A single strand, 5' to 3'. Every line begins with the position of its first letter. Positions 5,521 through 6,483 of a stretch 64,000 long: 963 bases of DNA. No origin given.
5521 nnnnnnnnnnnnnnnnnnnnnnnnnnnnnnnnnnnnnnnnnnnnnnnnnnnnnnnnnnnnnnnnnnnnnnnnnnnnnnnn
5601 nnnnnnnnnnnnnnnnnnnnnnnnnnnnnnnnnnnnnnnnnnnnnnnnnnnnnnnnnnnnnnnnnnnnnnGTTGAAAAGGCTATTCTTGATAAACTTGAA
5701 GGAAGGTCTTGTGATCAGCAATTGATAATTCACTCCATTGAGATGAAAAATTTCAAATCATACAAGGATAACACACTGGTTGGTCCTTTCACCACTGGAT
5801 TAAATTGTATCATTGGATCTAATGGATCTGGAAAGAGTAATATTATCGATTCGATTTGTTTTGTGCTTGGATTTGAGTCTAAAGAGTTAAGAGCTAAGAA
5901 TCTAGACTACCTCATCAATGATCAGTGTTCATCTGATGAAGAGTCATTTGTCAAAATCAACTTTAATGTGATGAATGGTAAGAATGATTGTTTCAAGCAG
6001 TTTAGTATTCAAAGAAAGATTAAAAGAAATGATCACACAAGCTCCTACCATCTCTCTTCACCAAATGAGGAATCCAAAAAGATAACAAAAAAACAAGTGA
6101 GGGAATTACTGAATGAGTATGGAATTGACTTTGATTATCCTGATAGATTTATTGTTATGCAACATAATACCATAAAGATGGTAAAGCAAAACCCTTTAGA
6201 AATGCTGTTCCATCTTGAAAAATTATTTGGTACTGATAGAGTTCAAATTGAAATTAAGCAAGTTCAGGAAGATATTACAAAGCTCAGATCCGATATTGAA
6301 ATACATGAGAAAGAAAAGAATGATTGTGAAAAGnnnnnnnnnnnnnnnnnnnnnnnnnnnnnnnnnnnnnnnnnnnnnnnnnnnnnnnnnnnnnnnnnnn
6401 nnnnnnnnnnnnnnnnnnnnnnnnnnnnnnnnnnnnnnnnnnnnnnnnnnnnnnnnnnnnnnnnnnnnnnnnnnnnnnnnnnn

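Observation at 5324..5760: SMC condensin-type ATPase probably carries a spliced acidic 100-aa N-terminal exon (SMC4-like architecture)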

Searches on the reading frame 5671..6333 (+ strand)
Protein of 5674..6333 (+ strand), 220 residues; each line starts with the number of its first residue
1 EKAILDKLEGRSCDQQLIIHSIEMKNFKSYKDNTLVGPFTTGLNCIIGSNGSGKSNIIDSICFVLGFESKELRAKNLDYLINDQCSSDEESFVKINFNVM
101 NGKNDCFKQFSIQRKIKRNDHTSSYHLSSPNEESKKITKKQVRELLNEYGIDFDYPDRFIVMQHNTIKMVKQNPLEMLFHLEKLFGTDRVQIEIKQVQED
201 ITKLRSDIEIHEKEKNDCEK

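Call 38: search_solved_structures(query=A2, max_evalue=0.01)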
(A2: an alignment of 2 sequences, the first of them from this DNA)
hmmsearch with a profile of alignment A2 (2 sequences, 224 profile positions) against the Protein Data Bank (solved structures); distinct sequences matched with E-value up to 0.01: 58.
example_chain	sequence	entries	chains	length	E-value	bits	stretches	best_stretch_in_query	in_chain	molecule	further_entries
9f5w_B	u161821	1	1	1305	2.1e-29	105.9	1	14-204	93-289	Structural maintenance of chromosomes protein 4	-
6yvu_B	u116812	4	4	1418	8.6e-24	87.6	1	16-223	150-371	Structural maintenance of chromosomes protein 4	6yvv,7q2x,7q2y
7qen_B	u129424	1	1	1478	9.6e-24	87.4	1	17-223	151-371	Structural maintenance of chromosomes protein 4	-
6yvd_D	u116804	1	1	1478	1e-23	87.3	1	17-223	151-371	Structural maintenance of chromosomes protein 4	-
6zz6_A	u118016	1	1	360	3.5e-22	82.3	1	25-215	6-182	Structural maintenance of chromosomes protein 1,Structural maintenance of chromosomes prot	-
6qj2_A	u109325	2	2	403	1.9e-21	79.9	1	18-206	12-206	Smc4 | Uncharacterized protein,Uncharacterized protein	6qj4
1xew_X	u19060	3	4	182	1.1e-19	74.2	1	22-191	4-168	SMC protein | Chromosome segregation protein smc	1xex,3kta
6qj0_A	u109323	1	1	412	1.3e-19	73.9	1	27-209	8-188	Structural maintenance of chromosomes protein,Structural maintenance of chromosomes protei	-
6qj1_A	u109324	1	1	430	1.8e-19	73.4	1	27-204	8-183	Structural maintenance of chromosomes protein,Structural maintenance of chromosomes protei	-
5xns_A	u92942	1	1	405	2.4e-19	73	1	22-202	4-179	Chromosome partition protein Smc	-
4i99_A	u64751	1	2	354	2.6e-19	72.9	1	22-196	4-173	Chromosome partition protein Smc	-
9f5w_A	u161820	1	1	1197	4.1e-19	72.3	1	22-213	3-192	Structural maintenance of chromosomes protein 2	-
1w1w_A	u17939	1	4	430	6.4e-19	71.7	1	25-219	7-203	STRUCTURAL MAINTENANCE OF CHROMOSOME 1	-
5xei_A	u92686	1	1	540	1.6e-18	70.4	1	22-223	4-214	Chromosome partition protein Smc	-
6yvd_C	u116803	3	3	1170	7e-18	68.3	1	26-213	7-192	Structural maintenance of chromosomes protein 2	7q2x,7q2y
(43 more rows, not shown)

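Call 51: search_protein_representatives(protein=window:5674-6333:+)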
Query: 220 residues. Proteins with E-value up to 0.001 (for the whole library): 8292; up to 1e-10: 824; up to 1e-30: 1. The best 150 are listed.
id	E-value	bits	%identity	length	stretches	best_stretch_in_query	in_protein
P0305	5.5e-35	137.4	40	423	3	17-179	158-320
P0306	1.9e-27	112.8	44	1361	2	129-202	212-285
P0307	5.9e-25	104.7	33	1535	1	14-219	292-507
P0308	2.0e-23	99.7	35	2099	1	18-207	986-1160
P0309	4.4e-22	95.3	37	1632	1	17-219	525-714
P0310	1.6e-21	93.4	39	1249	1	15-206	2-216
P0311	1.9e-21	93.2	38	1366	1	7-206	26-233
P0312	5.1e-21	91.8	38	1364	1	16-199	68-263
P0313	6.0e-20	88.3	36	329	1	15-205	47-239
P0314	7.6e-20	88.0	33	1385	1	7-220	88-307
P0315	1.1e-19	87.4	37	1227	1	11-206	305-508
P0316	1.3e-19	87.2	36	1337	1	15-203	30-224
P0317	2.5e-19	86.3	41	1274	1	12-204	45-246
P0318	3.5e-19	85.8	33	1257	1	13-205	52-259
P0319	3.9e-19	85.7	36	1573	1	13-204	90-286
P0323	5.3e-19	85.2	35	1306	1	6-207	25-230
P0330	9.1e-19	84.5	30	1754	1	22-214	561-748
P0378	9.9e-17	77.8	30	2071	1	15-206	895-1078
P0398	2.9e-16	76.3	33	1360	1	20-208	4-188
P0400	3.2e-16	76.1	33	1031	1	21-199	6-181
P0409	6.3e-16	75.2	36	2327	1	21-193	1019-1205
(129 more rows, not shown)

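Call 53: list_cluster_members(proteins=[P0311, P0310, P0312, P0314, P0316, P0317, P0307, P0400, P0398, P0306])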
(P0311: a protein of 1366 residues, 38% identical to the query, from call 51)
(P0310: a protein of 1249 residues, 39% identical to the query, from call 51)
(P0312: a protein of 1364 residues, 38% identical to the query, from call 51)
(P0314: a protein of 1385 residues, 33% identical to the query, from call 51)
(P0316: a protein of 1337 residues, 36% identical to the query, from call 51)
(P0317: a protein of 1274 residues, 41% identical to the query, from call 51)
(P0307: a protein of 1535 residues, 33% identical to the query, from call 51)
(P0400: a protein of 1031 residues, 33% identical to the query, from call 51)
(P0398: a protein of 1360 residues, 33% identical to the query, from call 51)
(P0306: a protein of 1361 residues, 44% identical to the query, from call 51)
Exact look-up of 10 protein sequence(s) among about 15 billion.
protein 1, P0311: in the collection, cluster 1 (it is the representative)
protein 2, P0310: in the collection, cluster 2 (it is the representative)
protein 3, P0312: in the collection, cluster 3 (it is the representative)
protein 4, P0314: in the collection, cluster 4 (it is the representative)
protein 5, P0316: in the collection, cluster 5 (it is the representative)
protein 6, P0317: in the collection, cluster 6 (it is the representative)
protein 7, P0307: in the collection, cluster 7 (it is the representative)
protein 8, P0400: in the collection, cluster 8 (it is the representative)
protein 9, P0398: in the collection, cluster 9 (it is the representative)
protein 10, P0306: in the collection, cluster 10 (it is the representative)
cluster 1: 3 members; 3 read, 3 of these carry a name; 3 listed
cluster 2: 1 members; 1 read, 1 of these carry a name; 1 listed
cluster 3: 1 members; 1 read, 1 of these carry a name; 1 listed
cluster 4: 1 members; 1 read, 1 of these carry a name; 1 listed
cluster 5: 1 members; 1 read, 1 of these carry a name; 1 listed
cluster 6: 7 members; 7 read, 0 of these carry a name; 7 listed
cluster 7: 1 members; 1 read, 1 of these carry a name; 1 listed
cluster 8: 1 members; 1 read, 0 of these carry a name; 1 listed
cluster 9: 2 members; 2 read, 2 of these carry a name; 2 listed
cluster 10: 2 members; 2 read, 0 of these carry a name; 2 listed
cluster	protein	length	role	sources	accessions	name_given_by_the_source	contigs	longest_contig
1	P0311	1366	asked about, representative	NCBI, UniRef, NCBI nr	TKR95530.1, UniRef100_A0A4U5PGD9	hypothetical protein L596_009685 [Steinernema carpocapsae] | Structural maintenance of chromosomes protein n=1 Tax=Steinernema carpocapsae TaxID=34508 ...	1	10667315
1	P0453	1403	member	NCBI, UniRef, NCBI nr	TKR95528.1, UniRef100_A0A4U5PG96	hypothetical protein L596_009685 [Steinernema carpocapsae] | Structural maintenance of chromosomes protein n=1 Tax=Steinernema carpocapsae TaxID=34508 ...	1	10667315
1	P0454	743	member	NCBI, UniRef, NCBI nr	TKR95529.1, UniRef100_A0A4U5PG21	hypothetical protein L596_009685 [Steinernema carpocapsae] | Structural maintenance of chromosomes protein 4 n=1 Tax=Steinernema carpocapsae ...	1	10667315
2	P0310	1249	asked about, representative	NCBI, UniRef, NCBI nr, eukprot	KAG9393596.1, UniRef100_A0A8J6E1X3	Structural maintenance of chromosomes protein 4, SMC4 [Carpediemonas membranifera] | Structural maintenance of chromosomes protein n=1 Tax=Carpediemonas membranifera ... | KAG9393596.1 Structural maintenance of chromosomes protein 4, SMC4 [Carpediemonas ...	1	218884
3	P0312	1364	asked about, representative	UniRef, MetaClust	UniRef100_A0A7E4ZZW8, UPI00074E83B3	Structural maintenance of chromosomes protein n=1 Tax=Panagrellus redivivus TaxID=6233 ... | status=active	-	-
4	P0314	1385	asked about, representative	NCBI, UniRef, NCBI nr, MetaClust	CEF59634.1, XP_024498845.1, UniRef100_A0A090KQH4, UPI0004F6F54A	Structural maintenance of chromosomes protein 4 [Strongyloides ratti] | Structural maintenance of chromosomes protein n=1 Tax=Strongyloides ratti TaxID=34506 ... | status=active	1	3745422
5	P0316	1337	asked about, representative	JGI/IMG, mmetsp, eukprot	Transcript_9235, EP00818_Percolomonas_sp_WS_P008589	Transcript_9235/g.34157 ORF Transcript_9235/g.34157 Transcript_9235/m.34157 type:complete ... | CAMPEP_0117440468 /NCGR_PEP_ID=MMETSP0759-20121206/3114_1 /TAXON_ID=63605 ...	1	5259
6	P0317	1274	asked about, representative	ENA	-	-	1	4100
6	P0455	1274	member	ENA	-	-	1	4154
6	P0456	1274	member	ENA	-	-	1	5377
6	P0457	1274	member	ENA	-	-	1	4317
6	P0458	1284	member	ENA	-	-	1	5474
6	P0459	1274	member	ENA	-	-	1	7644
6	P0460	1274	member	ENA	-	-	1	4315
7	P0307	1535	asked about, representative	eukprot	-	Hpha_TRINITY_DN29830_c0_g1::TRINITY_DN29830_c0_g1_i1::g.2820::m.2820/K06675/SMC4; ...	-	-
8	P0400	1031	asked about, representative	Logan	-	-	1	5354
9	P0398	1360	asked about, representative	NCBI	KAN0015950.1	hypothetical protein ACTFIU_005900 [Dictyostelium citrinum]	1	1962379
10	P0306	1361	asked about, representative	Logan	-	-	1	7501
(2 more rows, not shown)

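Call 54: search_solved_structures(query=P0398, max_evalue=1e-20)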
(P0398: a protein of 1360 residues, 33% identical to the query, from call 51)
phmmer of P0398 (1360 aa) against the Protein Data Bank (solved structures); distinct sequences matched with E-value up to 1e-20: 39.
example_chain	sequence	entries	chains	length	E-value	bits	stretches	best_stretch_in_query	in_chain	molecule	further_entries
7w1m_A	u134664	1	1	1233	8.1e-165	554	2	3-963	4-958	Structural maintenance of chromosomes protein 1A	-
6wg3_A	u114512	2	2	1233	2e-164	552.7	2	3-963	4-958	Structural maintenance of chromosomes protein 1A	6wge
6yuf_A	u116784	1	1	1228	2.7e-159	535.7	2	5-954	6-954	Structural maintenance of chromosomes protein 1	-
7ogt_A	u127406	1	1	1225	3.5e-117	396.2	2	6-914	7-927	Structural maintenance of chromosomes protein 1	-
8ro6_A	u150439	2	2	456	7.9e-83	282.4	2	3-230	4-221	Structural maintenance of chromosomes protein 1A (SMC1A)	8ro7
8p0a_A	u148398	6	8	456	1.9e-82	281.2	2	3-230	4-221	Structural maintenance of chromosomes protein 1A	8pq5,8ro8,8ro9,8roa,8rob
1w1w_A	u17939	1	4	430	3.5e-74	253.8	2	1135-1319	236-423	STRUCTURAL MAINTENANCE OF CHROMOSOME 1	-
6qpq_A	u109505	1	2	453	1.3e-73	251.9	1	1129-1314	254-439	Structural maintenance of chromosomes protein,Structural maintenance of chromosomes protei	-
8roc_A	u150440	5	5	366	5e-71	243.4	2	3-180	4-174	Structural maintenance of chromosomes protein 1A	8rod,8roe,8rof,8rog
6zz6_A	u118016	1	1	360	6.4e-68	233.1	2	1141-1315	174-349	Structural maintenance of chromosomes protein 1,Structural maintenance of chromosomes prot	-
9f5w_B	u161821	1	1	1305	7.4e-64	219.6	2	7-901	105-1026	Structural maintenance of chromosomes protein 4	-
6yvd_D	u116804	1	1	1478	2.7e-59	204.5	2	4-988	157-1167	Structural maintenance of chromosomes protein 4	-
7qen_B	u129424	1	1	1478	6.7e-59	203.2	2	4-988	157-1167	Structural maintenance of chromosomes protein 4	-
6yvu_B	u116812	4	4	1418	9.8e-59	202.6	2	4-972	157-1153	Structural maintenance of chromosomes protein 4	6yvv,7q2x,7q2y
6wg6_A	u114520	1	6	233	2.2e-46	161.7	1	478-696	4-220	Structural maintenance of chromosomes protein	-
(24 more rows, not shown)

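Call 55: search_solved_structures(query=P0400, max_evalue=1e-20)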
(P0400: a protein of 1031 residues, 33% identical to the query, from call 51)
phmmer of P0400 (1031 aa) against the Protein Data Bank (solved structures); distinct sequences matched with E-value up to 1e-20: 26.
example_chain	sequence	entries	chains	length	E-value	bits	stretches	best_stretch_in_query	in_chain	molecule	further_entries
6yuf_A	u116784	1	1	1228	1.8e-96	327.6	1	1-958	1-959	Structural maintenance of chromosomes protein 1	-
6wg3_A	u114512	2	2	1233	1.5e-88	301.4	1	1-960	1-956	Structural maintenance of chromosomes protein 1A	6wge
7w1m_A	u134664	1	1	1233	1.5e-88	301.4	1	1-960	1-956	Structural maintenance of chromosomes protein 1A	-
7ogt_A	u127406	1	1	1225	3.7e-71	243.9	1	1-878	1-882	Structural maintenance of chromosomes protein 1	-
9f5w_B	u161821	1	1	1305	3.4e-45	158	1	9-667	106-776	Structural maintenance of chromosomes protein 4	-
8p0a_A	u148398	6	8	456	6.1e-43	150.5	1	1-211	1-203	Structural maintenance of chromosomes protein 1A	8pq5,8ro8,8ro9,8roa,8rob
8ro6_A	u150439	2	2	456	6.1e-43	150.5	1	1-211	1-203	Structural maintenance of chromosomes protein 1A (SMC1A)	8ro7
8roc_A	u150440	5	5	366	4.1e-41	144.4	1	1-181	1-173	Structural maintenance of chromosomes protein 1A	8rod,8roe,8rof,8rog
1w1w_A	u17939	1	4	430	1.3e-39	139.5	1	1-199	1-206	STRUCTURAL MAINTENANCE OF CHROMOSOME 1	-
6qpw_A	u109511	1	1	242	3e-39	138.3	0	100-190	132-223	Structural maintenance of chromosomes protein,Structural maintenance of chromosomes protei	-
6zz6_A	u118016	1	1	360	1.4e-38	136.1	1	2-187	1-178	Structural maintenance of chromosomes protein 1,Structural maintenance of chromosomes prot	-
6qpq_A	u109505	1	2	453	1.1e-37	133.2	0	100-211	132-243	Structural maintenance of chromosomes protein,Structural maintenance of chromosomes protei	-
6yvu_B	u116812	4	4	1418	8.6e-35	123.5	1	6-931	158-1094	Structural maintenance of chromosomes protein 4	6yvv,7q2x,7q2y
6yvd_D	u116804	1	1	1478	2.7e-34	121.9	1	6-932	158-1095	Structural maintenance of chromosomes protein 4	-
7qen_B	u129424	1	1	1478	2.7e-34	121.9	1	6-932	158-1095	Structural maintenance of chromosomes protein 4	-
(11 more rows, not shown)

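Call 61: search_protein_families(library=pfam, proteins=[P0308, P0309, P0378, P0409, P0330], max_evalue=0.001)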
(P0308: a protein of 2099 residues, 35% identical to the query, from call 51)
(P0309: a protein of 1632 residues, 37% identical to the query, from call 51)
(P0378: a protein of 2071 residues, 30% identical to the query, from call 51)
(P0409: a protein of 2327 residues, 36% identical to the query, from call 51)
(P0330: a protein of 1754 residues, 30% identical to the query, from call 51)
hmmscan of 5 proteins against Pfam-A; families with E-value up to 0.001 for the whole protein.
P0308 (2099 aa): 5 families
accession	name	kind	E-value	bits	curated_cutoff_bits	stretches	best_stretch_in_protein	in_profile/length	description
PF02463.25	SMC_N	-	3.8e-52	177.3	40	1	987-2092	2-219/220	RecF/RecN/SMC N terminal domain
PF13476.12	AAA_23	-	1.5e-12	49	27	1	990-1263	2-200/201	AAA domain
PF13304.12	AAA_21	-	1.5e-08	35.6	27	1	1010-1044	1-26/304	AAA domain, putative AbiEii toxin, Type IV TA system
PF13555.12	AAA_29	-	2e-05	24.7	27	1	997-1032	11-46/61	P-loop containing region of AAA domain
PF13175.12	AAA_15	-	0.00038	20.6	32.1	1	988-1419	4-265/374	AAA ATPase domain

P0309 (1632 aa): 5 families
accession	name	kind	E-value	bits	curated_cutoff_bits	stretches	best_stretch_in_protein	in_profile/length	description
PF02463.25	SMC_N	-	1e-44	153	40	1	527-1619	2-213/220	RecF/RecN/SMC N terminal domain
PF13476.12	AAA_23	-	6.4e-11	43.7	27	1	529-767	1-177/201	AAA domain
PF13175.12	AAA_15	-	8.8e-09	35.9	32.1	1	527-840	3-254/374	AAA ATPase domain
PF13304.12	AAA_21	-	2.4e-07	31.5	27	0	550-571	1-22/304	AAA domain, putative AbiEii toxin, Type IV TA system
PF13555.12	AAA_29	-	0.00051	20.2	27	0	528-572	2-46/61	P-loop containing region of AAA domain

P0378 (2071 aa): 5 families
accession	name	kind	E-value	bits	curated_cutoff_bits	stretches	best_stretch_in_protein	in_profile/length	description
PF02463.25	SMC_N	-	5.4e-47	160.5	40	1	899-2062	2-217/220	RecF/RecN/SMC N terminal domain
PF13476.12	AAA_23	-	3.6e-11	44.5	27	1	904-947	4-46/201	AAA domain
PF13304.12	AAA_21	-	1.5e-09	38.8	27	1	922-956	1-26/304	AAA domain, putative AbiEii toxin, Type IV TA system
PF13175.12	AAA_15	-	1e-07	32.4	32.1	1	899-947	3-50/374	AAA ATPase domain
PF13555.12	AAA_29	-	0.00035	20.7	27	1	909-944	11-46/61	P-loop containing region of AAA domain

P0409 (2327 aa): 6 families
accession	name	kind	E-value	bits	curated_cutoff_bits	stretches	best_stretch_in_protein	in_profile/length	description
PF02463.25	SMC_N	-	3.6e-40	138.2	40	1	1018-2288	3-217/220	RecF/RecN/SMC N terminal domain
PF06470.18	SMC_hinge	-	2.9e-19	70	22.5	1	1568-1687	2-116/116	SMC proteins Flexible Hinge Domain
PF13476.12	AAA_23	-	1.2e-13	52.6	27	1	1020-1316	2-201/201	AAA domain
PF13175.12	AAA_15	-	1.6e-08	35.1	32.1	1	1019-1327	5-266/374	AAA ATPase domain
PF13555.12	AAA_29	-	1.1e-06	28.8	27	1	1019-1065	3-49/61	P-loop containing region of AAA domain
PF13304.12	AAA_21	-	0.00061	20.4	27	1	1040-1065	1-36/304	AAA domain, putative AbiEii toxin, Type IV TA system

P0330 (1754 aa): 5 families
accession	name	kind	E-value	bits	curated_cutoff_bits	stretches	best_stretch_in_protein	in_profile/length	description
PF02463.25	SMC_N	-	2.7e-48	164.7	40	1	558-1744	2-215/220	RecF/RecN/SMC N terminal domain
PF13476.12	AAA_23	-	2.3e-10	41.9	27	1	563-605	4-45/201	AAA domain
PF13304.12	AAA_21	-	1.3e-08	35.7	27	1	581-605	1-25/304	AAA domain, putative AbiEii toxin, Type IV TA system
PF13175.12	AAA_15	-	2.8e-05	24.4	32.1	1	558-603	3-47/374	AAA ATPase domain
PF13555.12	AAA_29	-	0.00079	19.6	27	0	579-603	23-46/61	P-loop containing region of AAA domain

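Call 68: find_encoding_contigs(protein=P0323, flank=3000, max_places=3)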
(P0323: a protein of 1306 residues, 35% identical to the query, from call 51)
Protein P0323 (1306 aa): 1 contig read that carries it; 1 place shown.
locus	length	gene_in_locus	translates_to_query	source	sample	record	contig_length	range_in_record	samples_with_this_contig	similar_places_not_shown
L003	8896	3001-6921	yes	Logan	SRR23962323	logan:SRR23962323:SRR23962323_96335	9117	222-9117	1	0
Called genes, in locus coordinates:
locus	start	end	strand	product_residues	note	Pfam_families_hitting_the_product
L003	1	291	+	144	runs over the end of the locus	PF00319:SRF-TF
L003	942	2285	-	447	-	-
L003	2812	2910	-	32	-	-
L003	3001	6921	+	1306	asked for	PF02463:SMC_N, PF13175:AAA_15 (weak), PF13555:AAA_29 (weak), PF13304:AAA_21 (weak), PF06470:SMC_hinge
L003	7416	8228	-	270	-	-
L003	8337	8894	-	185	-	?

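Call 69: find_encoding_contigs(protein=P0306, flank=3000, max_places=3)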
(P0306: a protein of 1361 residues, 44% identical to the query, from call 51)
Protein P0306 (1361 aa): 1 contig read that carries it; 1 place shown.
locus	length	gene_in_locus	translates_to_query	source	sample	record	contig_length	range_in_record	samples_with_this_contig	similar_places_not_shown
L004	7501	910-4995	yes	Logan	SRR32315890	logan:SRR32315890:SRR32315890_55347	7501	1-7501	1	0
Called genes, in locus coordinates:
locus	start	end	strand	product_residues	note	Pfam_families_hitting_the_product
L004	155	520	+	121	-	PF00632:HECT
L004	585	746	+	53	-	-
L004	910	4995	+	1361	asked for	PF02463:SMC_N, PF13175:AAA_15 (weak), PF13476:AAA_23, PF13555:AAA_29 (weak), PF13304:AAA_21, PF06470:SMC_hinge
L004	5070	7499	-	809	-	?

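Call 79: find_encoding_contigs(protein=P0309, flank=1000, max_places=2)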
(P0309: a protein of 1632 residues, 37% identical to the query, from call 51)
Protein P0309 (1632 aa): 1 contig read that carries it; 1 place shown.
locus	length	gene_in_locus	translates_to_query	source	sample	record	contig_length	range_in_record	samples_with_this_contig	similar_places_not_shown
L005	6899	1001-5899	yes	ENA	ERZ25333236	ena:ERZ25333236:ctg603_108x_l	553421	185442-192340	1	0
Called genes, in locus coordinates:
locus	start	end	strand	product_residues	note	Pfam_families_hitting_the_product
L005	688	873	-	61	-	-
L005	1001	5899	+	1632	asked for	PF02463:SMC_N, PF13175:AAA_15 (weak), PF13304:AAA_21 (faint), PF13476:AAA_23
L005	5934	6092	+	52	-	-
